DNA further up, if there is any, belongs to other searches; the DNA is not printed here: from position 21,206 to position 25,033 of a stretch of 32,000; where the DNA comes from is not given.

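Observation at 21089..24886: Integrase-adjacent two-gene module: AbrB-type protein plus a 1176-aa Upf1-like helicase fused to a PLD-family nuclease (Mokosh-II-like candidate defence system with an undescribed partner)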

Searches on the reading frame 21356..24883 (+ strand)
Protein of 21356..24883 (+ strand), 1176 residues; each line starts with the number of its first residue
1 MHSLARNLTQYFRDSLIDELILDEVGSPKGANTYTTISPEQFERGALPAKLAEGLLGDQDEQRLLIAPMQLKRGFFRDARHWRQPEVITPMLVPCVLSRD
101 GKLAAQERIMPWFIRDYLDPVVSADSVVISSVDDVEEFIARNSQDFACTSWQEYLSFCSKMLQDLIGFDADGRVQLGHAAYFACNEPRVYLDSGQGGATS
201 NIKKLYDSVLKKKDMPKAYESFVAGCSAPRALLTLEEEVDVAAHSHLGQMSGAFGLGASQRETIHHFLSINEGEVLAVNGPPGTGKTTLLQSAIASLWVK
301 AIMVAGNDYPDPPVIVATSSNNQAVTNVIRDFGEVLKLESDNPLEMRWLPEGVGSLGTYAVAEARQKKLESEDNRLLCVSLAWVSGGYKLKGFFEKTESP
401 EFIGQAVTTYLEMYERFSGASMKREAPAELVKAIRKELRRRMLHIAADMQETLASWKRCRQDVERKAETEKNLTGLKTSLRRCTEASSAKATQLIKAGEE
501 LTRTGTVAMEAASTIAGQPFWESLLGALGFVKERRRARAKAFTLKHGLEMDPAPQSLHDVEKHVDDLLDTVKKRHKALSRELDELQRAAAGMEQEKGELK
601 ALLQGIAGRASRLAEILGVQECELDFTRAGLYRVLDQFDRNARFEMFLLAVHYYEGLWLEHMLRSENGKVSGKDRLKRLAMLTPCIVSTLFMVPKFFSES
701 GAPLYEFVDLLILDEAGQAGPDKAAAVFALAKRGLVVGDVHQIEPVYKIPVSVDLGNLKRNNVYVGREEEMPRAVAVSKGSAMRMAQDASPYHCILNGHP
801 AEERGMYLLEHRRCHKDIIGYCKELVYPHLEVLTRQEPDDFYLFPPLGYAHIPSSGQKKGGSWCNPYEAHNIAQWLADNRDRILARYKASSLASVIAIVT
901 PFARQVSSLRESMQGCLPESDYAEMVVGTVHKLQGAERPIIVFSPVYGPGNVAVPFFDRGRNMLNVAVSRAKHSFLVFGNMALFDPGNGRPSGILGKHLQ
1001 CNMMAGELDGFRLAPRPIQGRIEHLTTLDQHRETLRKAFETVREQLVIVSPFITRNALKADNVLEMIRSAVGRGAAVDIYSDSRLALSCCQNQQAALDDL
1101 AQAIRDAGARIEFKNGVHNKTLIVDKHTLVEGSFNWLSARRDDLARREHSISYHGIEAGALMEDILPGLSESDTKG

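Call 3: search_protein_families(library=pfam, proteins=[window:21356-24883:+], max_evalue=0.1)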
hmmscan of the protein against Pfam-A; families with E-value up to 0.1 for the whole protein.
window:21356-24883:+ (1176 aa): 23 families
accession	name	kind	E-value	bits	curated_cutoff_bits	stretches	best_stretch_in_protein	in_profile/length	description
PF13087.12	AAA_12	-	2.8e-17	63.3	27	1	848-981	68-194/195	AAA domain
PF13086.12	AAA_11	-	9.3e-11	42.4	27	1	257-343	3-84/257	AAA domain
PF13604.12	AAA_30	-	1.5e-09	38.3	27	2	256-315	2-50/191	AAA domain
PF13091.12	PLDc_2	-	7.7e-06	26.2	27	1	1043-1136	9-100/132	PLD-like domain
PF13245.12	AAA_19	-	0.00019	22.1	25.1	1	272-301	10-39/134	AAA domain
PF00005.33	ABC_tran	-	0.00026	22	25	1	268-292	6-30/137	ABC transporter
PF13538.12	UvrD_C_2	-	0.00075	19.8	27.4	1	926-974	3-48/52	UvrD-like helicase C-terminal domain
PF00270.35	DEAD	-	0.0021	18.3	26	0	260-307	4-41/167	DEAD/DEAH box helicase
PF13401.12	AAA_22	-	0.0024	18.6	27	1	274-342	6-64/130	AAA domain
PF11887.13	Mce4_CUP1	-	0.0024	17.9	32.6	1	549-620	72-143/222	Cholesterol uptake porter CUP1 of Mce4, putative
PF01637.24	ATPase_2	-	0.003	17.8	33.2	0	264-297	11-44/225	ATPase domain predominantly from Archaea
PF13481.12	AAA_25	-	0.0049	16.9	27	1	270-296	30-56/195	AAA domain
PF00004.35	AAA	-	0.0084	17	21.2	1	278-309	3-34/131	ATPase family associated with various cellular activities (AAA)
PF13191.12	AAA_16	-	0.0091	16.9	32.6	1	260-297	8-48/167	AAA ATPase domain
PF24883.2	NPHP3_N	-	0.0092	16.6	24.8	1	263-297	11-46/164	Nephrocystin 3, N-terminal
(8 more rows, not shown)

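Call 4: search_protein_families(library=padloc, proteins=[window:21356-24883:+], max_evalue=0.1)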
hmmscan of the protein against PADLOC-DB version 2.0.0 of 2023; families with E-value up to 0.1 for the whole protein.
window:21356-24883:+ (1176 aa): 16 families
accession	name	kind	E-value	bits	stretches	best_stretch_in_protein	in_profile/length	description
PDLC03924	MkoC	-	0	1030.8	1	1-1164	1-1127/1136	-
PDLC03920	MkoA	-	4.7e-30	102.7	2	709-985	793-1080/1112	-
PDLC03921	MkoA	-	3e-21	72.9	3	857-986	1439-1572/1607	-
PDLC03922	MkoB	-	3.1e-15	54.5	2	1024-1110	305-386/610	-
PDLC05009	PDC-S37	-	1.2e-12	44.5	3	849-982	1056-1198/1550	-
PDLC04140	mad8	-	2.3e-06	25.4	1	268-452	22-116/314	mads_8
PDLC03829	ZacB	-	6.2e-05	20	1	1035-1135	220-318/586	-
PDLC02194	Hhe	-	0.00019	16.8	1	693-754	1369-1427/1911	-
PDLC02614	DrmC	-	0.00041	18.2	1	1041-1135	32-119/153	DrmC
PDLC02895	DpdJ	-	0.00042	15.2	1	894-985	369-458/2112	DpdJ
PDLC01439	typeIV_DinG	-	0.0019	15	1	269-414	30-141/575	CAS-IV-A; associated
PDLC03859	LmuB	-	0.0027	14.9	0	437-615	171-318/611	-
PDLC04959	PDC-S20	-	0.0092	13.6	1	268-292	35-59/464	-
PDLC01734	typeIV_RecD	-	0.015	11.5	0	256-297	340-378/763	RecD_0_IVD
PDLC00519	JetC1|JetC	-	0.024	10.8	1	429-600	294-447/1097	DUF3584 domain; MukB-like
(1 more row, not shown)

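Call 8: search_protein_families(library=ncbifam, proteins=[window:21356-24883:+], max_evalue=0.1)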
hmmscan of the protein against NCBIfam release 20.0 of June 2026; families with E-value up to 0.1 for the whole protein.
window:21356-24883:+ (1176 aa): 38 families (the best 25 are shown)
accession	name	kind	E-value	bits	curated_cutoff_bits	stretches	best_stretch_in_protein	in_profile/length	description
TIGR00376.1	TIGR00376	hypoth_equivalog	3.5e-14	52.2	348.9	2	894-983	530-613/639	IGHMBP2 family helicase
NF040671.1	PLuB_AAA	exception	1.1e-13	49.6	999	2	891-982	1146-1233/1256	PLuB system helicase-like protein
NF058533.1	antiphage_ProA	equivalog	1.1e-10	39.6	1500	2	925-981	1497-1560/1903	anti-phage protein ProA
TIGR01448.2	helicase_RecD2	equivalog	2.6e-06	25.9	500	1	250-295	311-353/713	SF1B family DNA helicase RecD2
NF042953.1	Hhe_antiphage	equivalog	5.8e-06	24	2000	1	682-745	1260-1319/1797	DUF4011 domain-containing anti-phage protein Hhe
TIGR02982.1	heterocyst_DevA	subfamily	0.0021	17.7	295.8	1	250-291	7-49/220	ABC exporter ATP-binding subunit, DevA family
NF008428.0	PRK11264.1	equivalog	0.0035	16.6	406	1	268-292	24-48/250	L-cystine ABC transporter ATP-binding protein TcyN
TIGR03258.1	PhnT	equivalog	0.0043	16.1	499.15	1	268-297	29-57/359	2-aminoethylphosphonate ABC transport system ATP-binding subunit PhnT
TIGR02324.1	CP_lyasePhnL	equivalog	0.0073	15.8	256.3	1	268-300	29-61/224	phosphonate C-P lyase system protein PhnL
NF007082.0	PRK09536.1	equivalog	0.0073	15.4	537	1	268-298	24-54/402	corrinoid ABC transporter ATPase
NF010068.0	PRK13548.1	equivalog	0.0075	15.4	261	1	268-293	26-51/261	heme ABC transporter ATP-binding protein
TIGR03265.1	PhnT2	equivalog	0.0083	15.4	457.7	1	268-297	25-53/353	putative 2-aminoethylphosphonate ABC transporter ATP-binding protein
TIGR01189.1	ccmA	equivalog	0.01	15.5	131.6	1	268-291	21-44/198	heme ABC exporter ATP-binding protein CcmA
NF006987.0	PRK09452.1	equivalog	0.012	14.3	482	1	268-291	38-61/378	spermidine/putrescine ABC transporter ATP-binding protein PotA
NF041063.1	DpdF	equivalog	0.016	13.8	550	1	257-293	142-178/813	protein DpdF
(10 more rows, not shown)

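Call 9: find_homologous_proteins(query=window:21356-24883:+, max_evalue=1e-10)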
Query window:21356-24883:+ (1176 aa): 1945 proteins with E <= 1e-10 among 8000 candidates; the best 120 are listed.
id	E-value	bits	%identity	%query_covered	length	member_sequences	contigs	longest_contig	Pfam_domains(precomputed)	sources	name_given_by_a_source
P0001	0.0e+0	2679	100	100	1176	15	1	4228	PF13087.13,PF13086.13,PF13604.13,PF13091.13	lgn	-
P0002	0.0e+0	2119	80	99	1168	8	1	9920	PF13087.13,PF13086.13,PF13604.13,PF13091.13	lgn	-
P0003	0.0e+0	1816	68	99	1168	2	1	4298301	PF13087.13,PF13086.13,PF13604.13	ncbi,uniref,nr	ncbi:AAA domain-containing protein [Nitratidesulfovibrio liaohensis]|uniref:AAA domain-containing pr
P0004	0.0e+0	1807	68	99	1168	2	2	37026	PF13087.13,PF13086.13,PF13604.13,PF13091.13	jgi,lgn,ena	jgi:hypothetical protein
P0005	0.0e+0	1653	63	98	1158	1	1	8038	PF13087.13,PF13086.13,PF13604.13,PF13091.13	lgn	-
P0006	0.0e+0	1235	50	97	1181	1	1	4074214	PF13087.13,PF13086.13,PF13604.13,PF13091.13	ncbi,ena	-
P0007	0.0e+0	1215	48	99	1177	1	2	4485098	PF13087.13,PF13086.13,PF13604.13,PF13091.13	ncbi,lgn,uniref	ncbi:AAA domain-containing protein [Maridesulfovibrio sp.]|uniref:AAA domain-containing protein n=1 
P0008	0.0e+0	1193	47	98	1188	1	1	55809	PF13087.13,PF13086.13,PF13604.13,PF13091.13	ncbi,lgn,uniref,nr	ncbi:AAA domain-containing protein [Desulfovibrio gilichinskyi]|uniref:Part of AAA domain-containing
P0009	0.0e+0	1129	46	99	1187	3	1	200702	PF13087.13,PF13086.13,PF13604.13,PF13091.13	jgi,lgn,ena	-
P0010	0.0e+0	1112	46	100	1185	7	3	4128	PF13087.13,PF13086.13,PF13604.13,PF13091.13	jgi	jgi:hypothetical protein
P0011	0.0e+0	1096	46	97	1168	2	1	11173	PF13087.13,PF13086.13,PF13604.13,PF13091.13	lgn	-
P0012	0.0e+0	1087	46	98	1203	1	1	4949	PF13087.13,PF13086.13,PF13604.13,PF13091.13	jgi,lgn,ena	-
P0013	6.8e-297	1006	44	99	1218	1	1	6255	PF13087.13,PF13086.13,PF13604.13,PF13091.13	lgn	-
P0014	1.6e-280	952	42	99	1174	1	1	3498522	PF13087.13,PF13086.13,PF01443.25,PF13604.13,PF13091.13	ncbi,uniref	ncbi:AAA domain-containing protein [Halodesulfovibrio aestuarii]|uniref:AAA domain-containing protei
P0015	2.8e-280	951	42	99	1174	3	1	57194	PF13087.13,PF13086.13,PF01443.25,PF13604.13,PF13091.13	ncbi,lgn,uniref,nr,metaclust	ncbi:AAA domain-containing protein [Halodesulfovibrio spirochaetisodalis]|uniref:AAA domain-containi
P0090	2.8e-151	524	31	99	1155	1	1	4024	PF13087.13,PF13086.13,PF13604.13,PF13091.13,PF13245.13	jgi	jgi:hypothetical protein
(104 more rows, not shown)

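Call 18: find_encoding_contigs(protein=P0002, flank=6000, max_places=3)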
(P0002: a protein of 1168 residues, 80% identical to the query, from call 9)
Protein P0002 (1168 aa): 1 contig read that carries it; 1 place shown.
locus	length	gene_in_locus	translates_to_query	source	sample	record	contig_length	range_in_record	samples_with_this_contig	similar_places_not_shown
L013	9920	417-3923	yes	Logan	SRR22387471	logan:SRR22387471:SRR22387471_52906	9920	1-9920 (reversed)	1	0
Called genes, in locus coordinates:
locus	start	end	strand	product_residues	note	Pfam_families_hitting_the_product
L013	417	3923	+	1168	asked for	PF13086:AAA_11, PF13604:AAA_30 (faint), PF13087:AAA_12, PF13091:PLDc_2 (weak)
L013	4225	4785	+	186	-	PF08937:ThsB_TIR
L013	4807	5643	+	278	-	PF20016:ThsA_Macro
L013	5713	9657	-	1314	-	PF24883:NPHP3_N (faint), PF05729:NACHT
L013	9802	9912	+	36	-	-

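Call 19: find_encoding_contigs(protein=P0003, flank=8000, max_places=3)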
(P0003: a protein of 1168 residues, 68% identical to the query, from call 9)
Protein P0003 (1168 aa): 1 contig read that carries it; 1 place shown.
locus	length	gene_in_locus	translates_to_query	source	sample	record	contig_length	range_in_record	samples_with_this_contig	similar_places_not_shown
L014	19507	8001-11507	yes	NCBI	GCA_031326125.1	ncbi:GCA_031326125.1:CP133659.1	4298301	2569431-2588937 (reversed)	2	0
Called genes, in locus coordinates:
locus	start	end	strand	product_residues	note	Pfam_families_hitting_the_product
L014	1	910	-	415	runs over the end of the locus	PF01925:TauE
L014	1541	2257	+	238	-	PF00702:Hydrolase, PF12710:HAD, PF13419:HAD_2, PF13242:Hydrolase_like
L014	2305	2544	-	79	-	PF00072:Response_reg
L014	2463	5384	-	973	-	PF01590:GAF, PF00989:PAS, PF08448:PAS_4, PF13188:PAS_8 (weak), PF13426:PAS_9, PF00512:HisKA, PF02518:HATPase_c, PF00072:Response_reg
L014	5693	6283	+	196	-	PF04305:DUF455 (faint), PF00210:Ferritin, PF02915:Rubrerythrin, PF12902:Ferritin-like (weak)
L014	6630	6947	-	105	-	-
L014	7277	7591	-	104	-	-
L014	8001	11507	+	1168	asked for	PF13086:AAA_11 (weak), PF13604:AAA_30 (faint), PF13087:AAA_12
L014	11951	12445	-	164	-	-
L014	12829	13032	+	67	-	PF01361:Tautomerase, PF14552:Tautomerase_2 (weak)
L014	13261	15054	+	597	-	PF01663:Phosphodiest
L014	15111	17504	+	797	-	PF00580:UvrD-helicase, PF13245:AAA_19, PF13361:UvrD_C, PF13538:UvrD_C_2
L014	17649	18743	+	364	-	PF00586:AIRS, PF02769:AIRS_C (weak)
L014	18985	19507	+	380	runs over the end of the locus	PF01980:TrmO_N, PF00596:Aldolase_II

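Call 20: find_encoding_contigs(protein=P0004, flank=8000, max_places=3)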
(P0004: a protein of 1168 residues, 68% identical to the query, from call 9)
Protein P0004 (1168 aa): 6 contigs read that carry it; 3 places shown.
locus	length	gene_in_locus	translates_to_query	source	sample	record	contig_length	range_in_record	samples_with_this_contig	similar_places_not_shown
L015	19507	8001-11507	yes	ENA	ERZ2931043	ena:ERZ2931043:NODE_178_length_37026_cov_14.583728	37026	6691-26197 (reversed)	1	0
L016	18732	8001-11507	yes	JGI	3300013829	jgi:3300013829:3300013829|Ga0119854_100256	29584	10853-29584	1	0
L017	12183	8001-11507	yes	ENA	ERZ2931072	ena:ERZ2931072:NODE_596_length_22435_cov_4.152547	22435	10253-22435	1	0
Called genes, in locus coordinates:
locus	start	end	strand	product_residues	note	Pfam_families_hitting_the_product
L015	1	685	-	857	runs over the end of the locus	PF07715:Plug (weak)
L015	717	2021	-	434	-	PF16149:DUF4857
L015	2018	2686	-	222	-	PF12730:ABC2_membrane_4 (weak)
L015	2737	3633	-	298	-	PF00005:ABC_tran, PF13304:AAA_21 (faint)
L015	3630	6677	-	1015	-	PF00675:Peptidase_M16, PF05193:Peptidase_M16_C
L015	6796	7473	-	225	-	PF00165:HTH_AraC, PF12833:HTH_18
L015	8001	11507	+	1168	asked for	PF13086:AAA_11 (weak), PF13604:AAA_30 (faint), PF13087:AAA_12, PF13091:PLDc_2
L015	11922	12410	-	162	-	-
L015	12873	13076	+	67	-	PF01361:Tautomerase, PF14552:Tautomerase_2 (weak)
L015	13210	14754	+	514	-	PF01663:Phosphodiest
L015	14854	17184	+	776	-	PF00580:UvrD-helicase, PF13245:AAA_19, PF13604:AAA_30 (faint), PF13361:UvrD_C, PF13538:UvrD_C_2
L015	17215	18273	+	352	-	PF00586:AIRS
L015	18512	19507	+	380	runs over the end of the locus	PF01980:TrmO_N, PF00596:Aldolase_II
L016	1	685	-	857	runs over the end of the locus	PF07715:Plug (weak)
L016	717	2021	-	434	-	PF16149:DUF4857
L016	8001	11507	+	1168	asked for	PF13086:AAA_11 (weak), PF13604:AAA_30 (faint), PF13087:AAA_12, PF13091:PLDc_2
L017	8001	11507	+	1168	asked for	PF13086:AAA_11 (weak), PF13604:AAA_30 (faint), PF13087:AAA_12, PF13091:PLDc_2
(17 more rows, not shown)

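Call 23: find_related_loci(query=A1, collection=genome_contigs, flank=4000)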
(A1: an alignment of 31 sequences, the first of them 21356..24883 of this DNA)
Query A1 (1176 aa) in genome_contigs; peptide patterns used: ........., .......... (x = any residue, [..] = any of these).
600 stretches matched a pattern (row limit reached: there are more); 40 encode a relative of the query (tblastn E <= 1e-3); 40 distinct loci.
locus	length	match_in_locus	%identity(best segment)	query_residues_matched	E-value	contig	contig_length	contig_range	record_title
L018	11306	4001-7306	32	50-1155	2e-136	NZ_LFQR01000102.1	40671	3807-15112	Frateuria defendens strain DHo contig_102, whole genome shotgun sequence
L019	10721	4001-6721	29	60-999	7e-115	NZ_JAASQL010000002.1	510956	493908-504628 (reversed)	Wenyingzhuangia heitensis strain DSM 101599 Ga0373359_02, whole genome shotgun sequence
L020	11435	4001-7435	29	8-1166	7e-124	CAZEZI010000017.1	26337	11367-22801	MAG TPA_asm: uncultured Thioalkalispiraceae bacterium isolate SRP128015_co3_350 genome assembly, contig: NODE_1646_lengt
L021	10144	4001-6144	29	198-980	3e-51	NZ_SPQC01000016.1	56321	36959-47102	Rothia nasimurium strain irhom_31 NODE_16_length_56321_cov_14.2965, whole genome shotgun sequence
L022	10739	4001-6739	39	60-1006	5e-77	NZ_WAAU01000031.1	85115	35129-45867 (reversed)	Tenacibaculum aiptasiae strain a4 scaffold61, whole genome shotgun sequence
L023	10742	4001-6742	39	60-1006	3e-74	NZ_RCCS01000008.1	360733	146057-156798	Tenacibaculum discolor strain DSM 18842 Ga0183463_105, whole genome shotgun sequence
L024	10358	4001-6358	27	253-992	4e-23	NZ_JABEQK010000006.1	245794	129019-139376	Gluconacetobacter takamatsuzukensis strain LMG 27800 contig00006, whole genome shotgun sequence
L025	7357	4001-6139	25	275-982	4e-23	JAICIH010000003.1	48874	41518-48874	MAG: Bryobacteraceae bacterium isolate GZL_FP_2_bin.77 k141_4131104_length_48874_cov_15.2380, whole genome shotgun seque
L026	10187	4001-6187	22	273-980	5e-20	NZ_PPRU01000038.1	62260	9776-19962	Staphylococcus simulans strain NCTC 11046 fd337eed-97e3-423b-a3bf-502ec256060b_c38, whole genome shotgun sequence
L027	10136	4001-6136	25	275-988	1e-15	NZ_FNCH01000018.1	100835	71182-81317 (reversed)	Pedobacter terrae strain DSM 17933, whole genome shotgun sequence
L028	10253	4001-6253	26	267-984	2e-15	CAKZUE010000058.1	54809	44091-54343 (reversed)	MAG: uncultured Bryobacteraceae bacterium isolate N1_Bin_MAXBIN__066_1 genome assembly, contig: c_000000429787, whole ge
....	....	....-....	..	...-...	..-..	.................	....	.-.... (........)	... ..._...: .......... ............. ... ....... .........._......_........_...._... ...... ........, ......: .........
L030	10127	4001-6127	23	277-980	9e-15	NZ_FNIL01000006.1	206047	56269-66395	Alkalicoccus daliensis strain CGMCC 1.10369, whole genome shotgun sequence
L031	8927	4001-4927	25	679-984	9e-14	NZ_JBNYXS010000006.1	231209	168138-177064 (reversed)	Janthinobacterium sp. LB3P118 NODE_6_length_231209_cov_65.281983, whole genome shotgun sequence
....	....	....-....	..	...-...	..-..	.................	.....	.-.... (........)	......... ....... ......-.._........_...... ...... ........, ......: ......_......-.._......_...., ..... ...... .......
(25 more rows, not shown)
